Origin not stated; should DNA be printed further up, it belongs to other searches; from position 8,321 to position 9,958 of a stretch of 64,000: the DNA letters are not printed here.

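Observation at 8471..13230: Candidate novel module upstream of the archaellins: KaiC-like two-domain ATPase, wHTH regulator and two secreted Ig-like proteins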

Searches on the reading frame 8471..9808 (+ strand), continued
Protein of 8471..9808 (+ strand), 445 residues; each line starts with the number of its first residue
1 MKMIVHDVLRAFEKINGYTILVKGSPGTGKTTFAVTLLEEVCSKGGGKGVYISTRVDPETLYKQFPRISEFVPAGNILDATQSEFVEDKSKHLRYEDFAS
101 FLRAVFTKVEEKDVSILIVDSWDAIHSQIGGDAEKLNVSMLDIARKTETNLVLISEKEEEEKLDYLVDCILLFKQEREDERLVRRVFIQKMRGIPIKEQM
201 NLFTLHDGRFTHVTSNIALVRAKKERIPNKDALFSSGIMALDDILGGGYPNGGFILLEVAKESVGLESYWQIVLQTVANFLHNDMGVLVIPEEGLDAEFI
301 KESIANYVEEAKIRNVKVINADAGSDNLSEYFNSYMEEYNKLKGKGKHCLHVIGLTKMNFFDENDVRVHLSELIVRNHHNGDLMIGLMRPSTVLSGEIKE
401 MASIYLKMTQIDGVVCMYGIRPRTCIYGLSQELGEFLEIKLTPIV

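Call 82: search_protein_families(library=pfam, proteins=[L041:5013-6731:-, L041:7084-8511:+, L041:8581-9306:+, L041:11398-11811:-, L041:11962-13191:+, L041:13252-14460:+, L041:15212-16111:+, L037:8020-8430:-, L005:11437-12495:+, L005:12932-13963:-], max_evalue=0.001)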
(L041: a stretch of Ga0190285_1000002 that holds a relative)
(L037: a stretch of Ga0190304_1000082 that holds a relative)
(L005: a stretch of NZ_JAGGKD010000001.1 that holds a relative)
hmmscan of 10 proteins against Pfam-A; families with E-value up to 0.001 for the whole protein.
L041:5013-6731:- (572 aa): 4 families
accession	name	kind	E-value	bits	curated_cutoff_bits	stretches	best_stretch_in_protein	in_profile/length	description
PF02775.26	TPP_enzyme_C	-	8.9e-54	181.8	21.9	1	395-541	2-150/151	Thiamine pyrophosphate enzyme, C-terminal TPP binding domain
PF00205.28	TPP_enzyme_M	-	6.1e-52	175.4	30.4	1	197-331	2-136/137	Thiamine pyrophosphate enzyme, central domain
PF02776.23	TPP_enzyme_N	-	2.2e-39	134.4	26.8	1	7-118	2-114/119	Thiamine pyrophosphate enzyme, N-terminal TPP binding domain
PF01855.24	POR_N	-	0.00084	19.6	27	0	45-210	38-197/231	Pyruvate flavodoxin/ferredoxin oxidoreductase, thiamine diP-bdg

L041:7084-8511:+ (475 aa): 5 families
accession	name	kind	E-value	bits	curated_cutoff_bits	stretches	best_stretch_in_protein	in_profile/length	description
PF00963.24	Cohesin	-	4.6e-14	53.2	24.1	2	195-302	4-114/139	Cohesin domain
PF13620.12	CarboxypepD_reg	-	5.2e-12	46.4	32.3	1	332-413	1-82/82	Carboxypeptidase regulatory-like domain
PF13715.12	CarbopepD_reg_2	-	9.5e-09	35.6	32.2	1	333-415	1-79/88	CarboxypepD_reg-like domain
PF17210.9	SdrD_B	-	1.4e-05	25.6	29.7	1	346-390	25-68/112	SdrD B-like domain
PF09430.16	EMC7_beta-sandw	-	0.00085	19.9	26.6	0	362-418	21-78/122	ER membrane protein complex subunit 7, beta-sandwich domain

L041:8581-9306:+ (241 aa): 1 family
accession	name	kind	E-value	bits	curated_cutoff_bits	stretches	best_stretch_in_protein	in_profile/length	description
PF00963.24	Cohesin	-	8.7e-13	49.1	24.1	1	44-166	8-132/139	Cohesin domain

L041:11398-11811:- (137 aa): 1 family
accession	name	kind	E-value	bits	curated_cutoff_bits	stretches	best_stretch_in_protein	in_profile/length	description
PF00072.30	Response_reg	-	2.5e-18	66.7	30.2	1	7-113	1-101/111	Response regulator receiver domain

L041:11962-13191:+ (409 aa): 1 family
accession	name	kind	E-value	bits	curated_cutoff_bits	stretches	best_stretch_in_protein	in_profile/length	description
PF01969.22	Ni_insertion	-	8e-119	397.5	22.1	1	4-388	1-374/375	Nickel insertion protein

L041:13252-14460:+ (402 aa): 2 families
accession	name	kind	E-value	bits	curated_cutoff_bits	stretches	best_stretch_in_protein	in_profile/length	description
PF00091.31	Tubulin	-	1.4e-45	156.4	33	1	80-239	2-189/190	Tubulin/FtsZ family, GTPase domain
PF12327.13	FtsZ_C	-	1.3e-32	112.4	27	1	287-380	1-94/95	FtsZ family, C-terminal domain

L041:15212-16111:+ (299 aa): 3 families
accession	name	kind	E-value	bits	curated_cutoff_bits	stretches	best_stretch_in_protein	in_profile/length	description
PF00535.33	Glycos_transf_2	-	1e-22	81.3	23.3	1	5-129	1-137/168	Glycosyl transferase family 2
PF13641.12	Glyco_tranf_2_3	-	7.4e-05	23.3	27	1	4-109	3-120/230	Glycosyltransferase like family 2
PF13704.12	Glyco_tranf_2_4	-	0.00095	20.1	27.5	0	12-50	2-40/98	Glycosyl transferase family 2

L037:8020-8430:- (137 aa): 1 family
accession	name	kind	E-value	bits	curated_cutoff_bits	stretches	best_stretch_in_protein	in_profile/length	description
PF00072.30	Response_reg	-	1.5e-20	73.8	30.2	1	9-115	1-101/111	Response regulator receiver domain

L005:11437-12495:+ (352 aa): 2 families
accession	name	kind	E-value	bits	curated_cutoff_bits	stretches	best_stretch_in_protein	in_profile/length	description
PF00072.30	Response_reg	-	4.7e-29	101.2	30.2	1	229-341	1-111/111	Response regulator receiver domain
PF20274.4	cREC_REC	-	0.0007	20.7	27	0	230-313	3-79/88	Cyclic-phosphate processing Receiver domain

L005:12932-13963:- (343 aa): 6 families
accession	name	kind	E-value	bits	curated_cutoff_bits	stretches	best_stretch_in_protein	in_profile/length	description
PF09445.16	Methyltransf_15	-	1.1e-11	45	22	1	40-114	2-79/165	RNA cap guanine-N2 methyltransferase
PF13847.12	Methyltransf_31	-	3.7e-07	30.4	27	1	41-113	6-81/145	Methyltransferase domain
PF13649.12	Methyltransf_25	-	9.7e-06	26.6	27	1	42-112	1-70/97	Methyltransferase domain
PF08241.18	Methyltransf_11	-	0.00023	22.2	21.2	1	44-97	2-53/95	Methyltransferase domain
PF02390.23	Methyltransf_4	-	0.00045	20.2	24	0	40-116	3-85/173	Putative methyltransferase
PF05175.20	MTS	-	0.00055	20.1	23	0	40-98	33-93/170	Methyltransferase small domain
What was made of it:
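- L041 has cohesin-domain surface proteins next to the pair instead (call 82). In L041 it follows two cohesin-domain secreted proteins (call 82).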

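Call 102: search_protein_families(library=padloc, proteins=[window:8471-9808:+], max_evalue=0.01)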
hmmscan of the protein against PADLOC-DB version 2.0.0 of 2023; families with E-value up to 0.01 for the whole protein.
window:8471-9808:+ (445 aa): 4 families
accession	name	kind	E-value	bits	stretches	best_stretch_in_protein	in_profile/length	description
PDLC04140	mad8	-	1.7e-05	22.5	1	19-73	29-85/314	mads_8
PDLC00915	TRIP13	-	0.00099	16.6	1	19-61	65-106/302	TRIP13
PDLC04231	IetA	-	0.002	16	0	6-40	106-140/262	-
PDLC04232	IetA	-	0.0028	15.1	1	6-40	105-139/330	-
